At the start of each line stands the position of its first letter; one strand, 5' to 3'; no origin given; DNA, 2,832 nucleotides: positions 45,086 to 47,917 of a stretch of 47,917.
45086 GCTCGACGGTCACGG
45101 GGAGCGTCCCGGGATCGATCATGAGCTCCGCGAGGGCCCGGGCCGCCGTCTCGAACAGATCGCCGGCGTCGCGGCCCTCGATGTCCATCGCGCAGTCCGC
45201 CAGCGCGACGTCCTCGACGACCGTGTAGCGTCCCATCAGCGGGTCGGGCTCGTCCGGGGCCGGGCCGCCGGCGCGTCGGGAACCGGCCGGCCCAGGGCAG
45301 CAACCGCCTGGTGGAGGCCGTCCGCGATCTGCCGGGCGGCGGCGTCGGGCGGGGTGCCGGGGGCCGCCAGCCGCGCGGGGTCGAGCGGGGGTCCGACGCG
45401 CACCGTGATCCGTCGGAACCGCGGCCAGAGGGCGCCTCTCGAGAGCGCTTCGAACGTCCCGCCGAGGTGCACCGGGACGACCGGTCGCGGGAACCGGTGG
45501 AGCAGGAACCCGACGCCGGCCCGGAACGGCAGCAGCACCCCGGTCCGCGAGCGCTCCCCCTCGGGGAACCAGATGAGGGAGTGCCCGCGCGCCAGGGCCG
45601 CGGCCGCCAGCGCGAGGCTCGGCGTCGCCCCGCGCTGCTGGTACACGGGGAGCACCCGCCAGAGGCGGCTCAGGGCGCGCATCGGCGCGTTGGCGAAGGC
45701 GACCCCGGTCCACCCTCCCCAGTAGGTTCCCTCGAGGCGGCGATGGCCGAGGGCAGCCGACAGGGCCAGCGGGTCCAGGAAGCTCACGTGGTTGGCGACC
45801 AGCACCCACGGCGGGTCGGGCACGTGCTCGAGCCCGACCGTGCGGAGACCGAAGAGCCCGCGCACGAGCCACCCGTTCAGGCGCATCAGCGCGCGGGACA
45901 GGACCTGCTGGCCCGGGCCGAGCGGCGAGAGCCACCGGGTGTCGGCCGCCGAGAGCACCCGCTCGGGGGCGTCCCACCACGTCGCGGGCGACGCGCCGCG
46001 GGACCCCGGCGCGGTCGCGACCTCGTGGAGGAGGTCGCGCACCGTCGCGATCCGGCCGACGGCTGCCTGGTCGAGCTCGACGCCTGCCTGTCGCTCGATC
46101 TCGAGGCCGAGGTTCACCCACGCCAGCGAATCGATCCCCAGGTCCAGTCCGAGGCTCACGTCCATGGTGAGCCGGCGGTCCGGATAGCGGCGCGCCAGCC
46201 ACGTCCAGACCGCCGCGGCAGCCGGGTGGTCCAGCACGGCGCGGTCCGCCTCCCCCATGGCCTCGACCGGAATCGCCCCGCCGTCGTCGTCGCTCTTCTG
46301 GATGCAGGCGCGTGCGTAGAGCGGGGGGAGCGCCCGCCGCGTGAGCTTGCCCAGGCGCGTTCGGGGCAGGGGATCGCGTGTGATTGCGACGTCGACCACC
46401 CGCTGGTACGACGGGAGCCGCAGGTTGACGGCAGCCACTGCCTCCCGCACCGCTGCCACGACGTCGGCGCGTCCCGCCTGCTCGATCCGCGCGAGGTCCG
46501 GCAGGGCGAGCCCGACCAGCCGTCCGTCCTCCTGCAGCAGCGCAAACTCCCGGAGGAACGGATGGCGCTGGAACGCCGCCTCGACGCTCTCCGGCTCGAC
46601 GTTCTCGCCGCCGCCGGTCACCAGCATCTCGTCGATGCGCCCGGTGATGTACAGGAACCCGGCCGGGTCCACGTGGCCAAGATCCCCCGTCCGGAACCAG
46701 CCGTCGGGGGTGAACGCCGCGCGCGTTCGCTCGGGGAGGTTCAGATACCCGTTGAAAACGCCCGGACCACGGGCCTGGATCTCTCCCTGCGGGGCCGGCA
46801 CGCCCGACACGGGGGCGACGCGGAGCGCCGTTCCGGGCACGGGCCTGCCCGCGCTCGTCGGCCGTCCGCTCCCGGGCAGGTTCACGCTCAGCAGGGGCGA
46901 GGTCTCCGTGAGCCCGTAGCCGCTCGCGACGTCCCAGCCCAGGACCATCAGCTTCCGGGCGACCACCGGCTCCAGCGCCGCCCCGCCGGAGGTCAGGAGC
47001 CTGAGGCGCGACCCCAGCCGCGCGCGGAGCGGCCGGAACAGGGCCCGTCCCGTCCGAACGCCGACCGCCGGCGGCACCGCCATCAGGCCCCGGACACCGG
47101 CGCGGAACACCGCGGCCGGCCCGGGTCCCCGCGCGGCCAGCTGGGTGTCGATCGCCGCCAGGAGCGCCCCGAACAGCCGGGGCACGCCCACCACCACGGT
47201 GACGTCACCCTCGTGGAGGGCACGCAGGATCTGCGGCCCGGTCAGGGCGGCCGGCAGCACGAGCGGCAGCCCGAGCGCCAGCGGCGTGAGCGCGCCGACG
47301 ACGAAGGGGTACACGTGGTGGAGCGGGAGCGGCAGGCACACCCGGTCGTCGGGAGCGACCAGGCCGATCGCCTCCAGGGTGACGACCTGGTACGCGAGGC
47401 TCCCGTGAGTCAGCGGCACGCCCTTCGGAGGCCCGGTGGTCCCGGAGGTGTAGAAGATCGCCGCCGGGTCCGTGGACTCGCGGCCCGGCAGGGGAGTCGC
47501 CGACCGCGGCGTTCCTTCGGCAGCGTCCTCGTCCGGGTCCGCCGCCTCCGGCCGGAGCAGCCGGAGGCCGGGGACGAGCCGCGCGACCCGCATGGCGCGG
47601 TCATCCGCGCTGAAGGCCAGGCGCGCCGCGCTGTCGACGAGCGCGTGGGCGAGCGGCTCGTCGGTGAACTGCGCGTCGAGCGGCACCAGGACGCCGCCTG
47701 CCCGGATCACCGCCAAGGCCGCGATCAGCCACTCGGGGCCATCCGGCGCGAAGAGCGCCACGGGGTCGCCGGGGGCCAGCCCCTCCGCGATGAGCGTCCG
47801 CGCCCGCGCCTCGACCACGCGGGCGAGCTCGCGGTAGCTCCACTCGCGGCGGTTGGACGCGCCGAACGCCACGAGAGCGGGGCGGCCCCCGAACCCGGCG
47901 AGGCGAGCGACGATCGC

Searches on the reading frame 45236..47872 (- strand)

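Call 11: search_protein_families(library=pfam, proteins=[window:45236-47872:-])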
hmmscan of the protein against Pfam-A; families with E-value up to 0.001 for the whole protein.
window:45236-47872:- (878 aa): 4 families
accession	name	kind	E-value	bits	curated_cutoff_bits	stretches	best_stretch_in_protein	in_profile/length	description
PF00501.34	AMP-binding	-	5.9e-75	252.9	29.9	1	7-377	18-384/384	AMP-binding enzyme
PF01553.26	Acyltransferase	-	2.4e-17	63.4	23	1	678-802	4-130/132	Acyltransferase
PF23562.2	AMP-binding_C_3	-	3.2e-06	28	20.8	1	414-520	1-113/124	AMP-binding enzyme C-terminal domain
PF00550.31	PP-binding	-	0.00012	22.6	20.8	1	564-616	14-65/67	Phosphopantetheine attachment site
